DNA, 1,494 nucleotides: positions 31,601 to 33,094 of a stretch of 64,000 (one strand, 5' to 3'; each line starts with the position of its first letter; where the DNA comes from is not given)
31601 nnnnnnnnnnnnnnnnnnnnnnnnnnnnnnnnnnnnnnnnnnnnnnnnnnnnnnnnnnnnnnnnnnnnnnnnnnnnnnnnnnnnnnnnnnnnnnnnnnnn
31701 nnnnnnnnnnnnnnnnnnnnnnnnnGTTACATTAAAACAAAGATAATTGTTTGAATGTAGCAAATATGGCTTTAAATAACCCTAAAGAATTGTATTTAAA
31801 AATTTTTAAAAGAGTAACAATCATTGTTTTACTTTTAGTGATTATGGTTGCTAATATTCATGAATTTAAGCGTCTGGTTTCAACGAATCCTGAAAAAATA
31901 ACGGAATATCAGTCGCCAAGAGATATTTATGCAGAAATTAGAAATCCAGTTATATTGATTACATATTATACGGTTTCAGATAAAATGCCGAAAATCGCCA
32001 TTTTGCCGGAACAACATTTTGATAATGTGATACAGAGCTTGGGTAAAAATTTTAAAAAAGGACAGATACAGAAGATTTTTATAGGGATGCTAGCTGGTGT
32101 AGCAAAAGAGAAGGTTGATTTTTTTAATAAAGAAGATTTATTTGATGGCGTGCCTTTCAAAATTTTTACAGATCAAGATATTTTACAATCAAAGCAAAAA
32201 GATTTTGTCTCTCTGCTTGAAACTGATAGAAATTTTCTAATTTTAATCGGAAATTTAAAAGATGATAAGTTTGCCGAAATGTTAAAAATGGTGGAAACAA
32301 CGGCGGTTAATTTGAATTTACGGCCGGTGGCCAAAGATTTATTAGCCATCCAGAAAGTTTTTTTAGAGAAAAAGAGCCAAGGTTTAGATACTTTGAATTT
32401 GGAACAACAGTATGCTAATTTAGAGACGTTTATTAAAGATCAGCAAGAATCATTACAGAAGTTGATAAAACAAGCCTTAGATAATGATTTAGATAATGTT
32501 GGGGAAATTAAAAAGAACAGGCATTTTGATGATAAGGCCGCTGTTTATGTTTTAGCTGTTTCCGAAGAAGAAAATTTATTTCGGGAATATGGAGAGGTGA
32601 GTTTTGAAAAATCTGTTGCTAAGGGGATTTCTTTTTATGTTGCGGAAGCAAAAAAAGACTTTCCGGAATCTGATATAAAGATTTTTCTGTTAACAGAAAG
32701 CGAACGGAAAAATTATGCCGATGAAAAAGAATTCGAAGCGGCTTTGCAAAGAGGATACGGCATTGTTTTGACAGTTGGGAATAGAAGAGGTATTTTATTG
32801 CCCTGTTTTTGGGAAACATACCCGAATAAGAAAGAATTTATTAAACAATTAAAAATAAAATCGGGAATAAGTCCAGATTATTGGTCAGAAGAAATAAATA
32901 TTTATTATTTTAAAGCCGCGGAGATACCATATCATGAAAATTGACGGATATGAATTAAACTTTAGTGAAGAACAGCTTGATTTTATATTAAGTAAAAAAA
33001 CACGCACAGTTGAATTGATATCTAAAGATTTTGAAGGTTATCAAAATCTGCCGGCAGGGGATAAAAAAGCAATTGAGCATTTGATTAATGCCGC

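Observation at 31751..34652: Overlapping gene pair: membrane-anchored AMMECR1-like-tailed protein plus 572-aa HExxH protein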

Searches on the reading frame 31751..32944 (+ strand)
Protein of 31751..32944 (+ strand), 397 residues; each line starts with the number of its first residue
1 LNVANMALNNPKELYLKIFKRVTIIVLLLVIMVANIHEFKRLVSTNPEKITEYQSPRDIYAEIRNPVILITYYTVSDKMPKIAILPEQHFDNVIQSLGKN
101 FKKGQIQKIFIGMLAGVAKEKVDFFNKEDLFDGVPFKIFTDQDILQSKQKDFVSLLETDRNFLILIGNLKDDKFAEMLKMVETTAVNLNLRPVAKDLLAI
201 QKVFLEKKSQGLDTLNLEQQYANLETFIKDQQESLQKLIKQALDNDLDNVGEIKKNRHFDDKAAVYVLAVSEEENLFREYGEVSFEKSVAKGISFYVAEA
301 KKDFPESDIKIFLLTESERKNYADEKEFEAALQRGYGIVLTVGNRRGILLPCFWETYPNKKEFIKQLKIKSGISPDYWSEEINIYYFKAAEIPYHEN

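Call 3: search_protein_families(library=pfam, proteins=[window:31751-32944:+], max_evalue=1)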
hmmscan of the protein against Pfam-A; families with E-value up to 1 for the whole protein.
window:31751-32944:+ (397 aa): 3 families
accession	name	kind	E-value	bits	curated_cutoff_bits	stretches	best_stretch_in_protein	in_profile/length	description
PF01871.22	AMMECR1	-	4.2e-10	39.8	25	1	301-390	80-166/168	AMMECR1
PF20452.3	Calmod_bind_C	-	0.13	12.9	24.2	1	217-245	27-55/62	Calmodulin binding protein C-terminal domain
PF14890.11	Intein_splicing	-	0.13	12.5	35.8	1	195-277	89-147/155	Intein splicing domain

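Call 4: search_protein_families(library=ncbifam, proteins=[window:31751-32944:+], max_evalue=1)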
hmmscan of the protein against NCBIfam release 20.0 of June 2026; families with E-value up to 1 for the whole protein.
window:31751-32944:+ (397 aa): 5 families
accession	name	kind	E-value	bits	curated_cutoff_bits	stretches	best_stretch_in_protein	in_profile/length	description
TIGR04335.1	AmmeMemoSam_A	hypoth_equivalog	6.4e-18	64.7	99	1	301-390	83-173/175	AmmeMemoRadiSam system protein A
NF002000.0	PRK00801.1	equivalog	5.6e-06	25.6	273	1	309-389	100-181/201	hypothetical protein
TIGR00296.1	TIGR00296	hypoth_equivalog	1.6e-05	24.7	91.05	1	308-396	101-190/200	TIGR00296 family protein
NF040904.1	PhrA_Strep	subfamily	0.15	12.3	40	0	18-47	6-35/56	PhrA family quorum-sensing system peptide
NF041131.1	RicT_YaaT_fam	subfamily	0.16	11.4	70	1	228-304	25-98/213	regulatory iron-sulfur-containing complex subunit RicT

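Call 8: find_homologous_proteins(query=window:31751-32941:+, max_evalue=0.001)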
Query window:31751-32941:+ (397 aa): 19 proteins with E <= 0.001 among 4072 candidates.
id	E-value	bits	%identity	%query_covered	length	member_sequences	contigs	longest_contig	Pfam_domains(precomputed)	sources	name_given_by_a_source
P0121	1.5e-251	852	100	99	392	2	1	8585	PF01871.23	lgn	-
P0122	5.8e-119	416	50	99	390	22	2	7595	PF01871.23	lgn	-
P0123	2.6e-105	371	46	99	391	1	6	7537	PF01871.23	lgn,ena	-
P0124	6.7e-105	369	46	99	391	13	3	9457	PF01871.23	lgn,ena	-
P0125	2.1e-104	368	46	99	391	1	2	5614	PF01871.23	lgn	-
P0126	3.4e-104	367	46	99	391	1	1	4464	PF01871.23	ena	-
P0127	9.1e-104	366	46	99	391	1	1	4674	PF01871.23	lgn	-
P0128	6.5e-101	356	45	96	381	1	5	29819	PF01871.23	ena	-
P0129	1.2e-99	352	45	96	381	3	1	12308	PF01871.23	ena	-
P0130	1.1e-85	306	43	99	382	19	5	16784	PF01871.23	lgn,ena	-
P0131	4.2e-85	304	43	99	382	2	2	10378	PF01871.23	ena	-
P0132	9.0e-59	218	35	99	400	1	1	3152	PF01871.23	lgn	-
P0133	3.7e-50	189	32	98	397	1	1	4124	PF01871.23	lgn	-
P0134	4.2e-45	173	31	98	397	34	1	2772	PF01871.23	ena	-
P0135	5.0e-45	172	32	97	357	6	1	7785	PF01871.23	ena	-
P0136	2.2e-44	170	30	97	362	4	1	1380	PF01871.23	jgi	-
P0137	4.8e-43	166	32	97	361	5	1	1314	PF01871.23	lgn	-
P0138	3.9e-41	159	32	97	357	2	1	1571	PF01871.23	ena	-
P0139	8.7e-35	139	30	97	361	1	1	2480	PF01871.23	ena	-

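Call 57: find_homologous_proteins(query=A3, max_evalue=0.001)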
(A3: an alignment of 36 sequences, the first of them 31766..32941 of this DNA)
Query A3 (36 sequences) (392 aa, profile of the alignment): 28 proteins with E <= 0.001 among 8000 candidates.
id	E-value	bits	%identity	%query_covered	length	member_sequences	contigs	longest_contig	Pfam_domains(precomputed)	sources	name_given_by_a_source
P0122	2.7e-98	348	50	100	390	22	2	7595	PF01871.23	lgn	-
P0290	4.6e-92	328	21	50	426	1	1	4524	-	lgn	-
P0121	5.8e-91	324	100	100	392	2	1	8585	PF01871.23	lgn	-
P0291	2.4e-90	322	22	47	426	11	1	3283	-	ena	-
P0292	3.4e-90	321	21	50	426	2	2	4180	-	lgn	-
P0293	1.2e-84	303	23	98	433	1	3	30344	-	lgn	-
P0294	1.9e-82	296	29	16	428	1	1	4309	-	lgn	-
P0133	9.9e-82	293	32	99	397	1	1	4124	PF01871.23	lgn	-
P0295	5.0e-81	291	24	98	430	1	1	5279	-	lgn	-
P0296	7.0e-81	291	20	96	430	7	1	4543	-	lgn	-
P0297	1.8e-80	289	26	46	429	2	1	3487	-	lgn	-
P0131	5.3e-79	284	43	100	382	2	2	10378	PF01871.23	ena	-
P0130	3.2e-78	282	43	100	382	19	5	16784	PF01871.23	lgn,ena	-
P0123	1.2e-76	277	46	100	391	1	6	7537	PF01871.23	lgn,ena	-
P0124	2.4e-76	276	46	100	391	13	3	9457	PF01871.23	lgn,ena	-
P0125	9.6e-76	274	46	100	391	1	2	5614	PF01871.23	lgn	-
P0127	4.3e-75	272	46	100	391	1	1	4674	PF01871.23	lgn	-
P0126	6.9e-75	271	46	100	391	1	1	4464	PF01871.23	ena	-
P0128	7.2e-74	268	45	97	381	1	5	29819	PF01871.23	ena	-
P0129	2.0e-72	263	45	97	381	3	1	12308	PF01871.23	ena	-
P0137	5.2e-61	225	32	99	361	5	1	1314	PF01871.23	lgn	-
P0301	1.8e-57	214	33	100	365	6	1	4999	PF01871.23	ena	-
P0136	4.5e-55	206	30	99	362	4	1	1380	PF01871.23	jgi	-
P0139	4.6e-52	196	30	99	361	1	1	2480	PF01871.23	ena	-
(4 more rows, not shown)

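Call 62: search_solved_structures(query=A6, max_evalue=1, show_alignments=2)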
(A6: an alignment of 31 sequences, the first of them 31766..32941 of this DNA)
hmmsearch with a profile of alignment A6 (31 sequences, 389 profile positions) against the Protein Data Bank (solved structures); distinct sequences matched with E-value up to 1: 3.
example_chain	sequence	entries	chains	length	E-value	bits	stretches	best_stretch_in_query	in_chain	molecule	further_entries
1zq7_A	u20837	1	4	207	9.5e-06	28.4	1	295-380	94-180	Hypothetical protein MM0484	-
1wsc_A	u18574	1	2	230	0.00017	24.3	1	299-380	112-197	Hypothetical protein ST0229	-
1vaj_A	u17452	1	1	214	0.01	18.4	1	329-385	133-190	Hypothetical protein PH0010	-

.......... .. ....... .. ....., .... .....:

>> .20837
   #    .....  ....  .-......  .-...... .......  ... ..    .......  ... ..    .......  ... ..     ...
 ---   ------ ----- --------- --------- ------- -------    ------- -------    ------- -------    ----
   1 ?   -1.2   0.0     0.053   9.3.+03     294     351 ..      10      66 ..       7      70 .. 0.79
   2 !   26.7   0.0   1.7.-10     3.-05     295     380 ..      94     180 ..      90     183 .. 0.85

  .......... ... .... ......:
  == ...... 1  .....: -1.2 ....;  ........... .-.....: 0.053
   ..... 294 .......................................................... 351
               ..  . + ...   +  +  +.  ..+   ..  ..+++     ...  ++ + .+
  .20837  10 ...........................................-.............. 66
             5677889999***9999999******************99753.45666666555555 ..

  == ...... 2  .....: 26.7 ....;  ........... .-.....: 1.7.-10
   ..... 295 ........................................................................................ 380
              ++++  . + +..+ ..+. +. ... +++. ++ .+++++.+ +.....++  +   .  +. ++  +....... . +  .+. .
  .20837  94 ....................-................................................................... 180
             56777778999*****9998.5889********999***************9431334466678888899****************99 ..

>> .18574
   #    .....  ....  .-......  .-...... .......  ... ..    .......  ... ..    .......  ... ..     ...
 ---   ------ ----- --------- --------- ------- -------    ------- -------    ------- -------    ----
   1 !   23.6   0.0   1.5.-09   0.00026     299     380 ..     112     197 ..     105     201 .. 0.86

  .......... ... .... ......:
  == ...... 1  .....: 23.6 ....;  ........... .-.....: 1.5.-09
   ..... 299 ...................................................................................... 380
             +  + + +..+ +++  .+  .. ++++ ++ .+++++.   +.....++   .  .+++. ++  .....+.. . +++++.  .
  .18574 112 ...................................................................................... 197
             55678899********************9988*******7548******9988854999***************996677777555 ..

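Call 66: predict_structure(alignment_id=A6)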
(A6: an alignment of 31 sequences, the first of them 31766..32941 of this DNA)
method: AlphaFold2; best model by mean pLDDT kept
length: 392 residues; sequences in the alignment: 31
mean_pLDDT: 80.8   pTM: 0.60
mean pLDDT of the five models: 80.8, 80.6, 80.3, 78.8, 78.6
residues with pLDDT >= 90: 126; 70-90: 189; 50-70: 60; < 50: 17
segments of 3 or more residues with pLDDT < 50: 1-3, 195-207
pLDDT, mean of each block of 10 residues (from residue 1): 64 87 90 67 84 64 82 84 77 72 83 67 70 75 65 83 78 82 86 54 49 94 92 88 59 89 82 86 90 89 92 92 93 92 91 91 93 91 90 45
secondary structure, 60 per line:
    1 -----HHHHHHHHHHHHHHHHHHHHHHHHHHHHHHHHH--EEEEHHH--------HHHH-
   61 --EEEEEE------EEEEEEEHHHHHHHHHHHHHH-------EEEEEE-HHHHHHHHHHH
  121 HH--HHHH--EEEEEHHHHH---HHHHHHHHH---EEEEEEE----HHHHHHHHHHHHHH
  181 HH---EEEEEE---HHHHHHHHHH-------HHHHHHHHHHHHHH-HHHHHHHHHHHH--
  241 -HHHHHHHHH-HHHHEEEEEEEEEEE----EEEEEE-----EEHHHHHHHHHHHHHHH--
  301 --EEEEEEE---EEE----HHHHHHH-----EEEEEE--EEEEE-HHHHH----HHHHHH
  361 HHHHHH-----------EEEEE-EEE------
elements in order: H6-38 E41-44 H56-59 E63-68 E75-81 H82-95 E103-108 H110-122 H125-128 E131-135 H136-140 H144-152 E156-162 H167-182 E186-191 H195-204 H212-225 H227-238 H242-250 H252-255 E256-266 E271-276 H284-298 E303-309 E313-315 H320-326 E332-337 E340-344 H346-350 H355-366 E378-382 E384-386
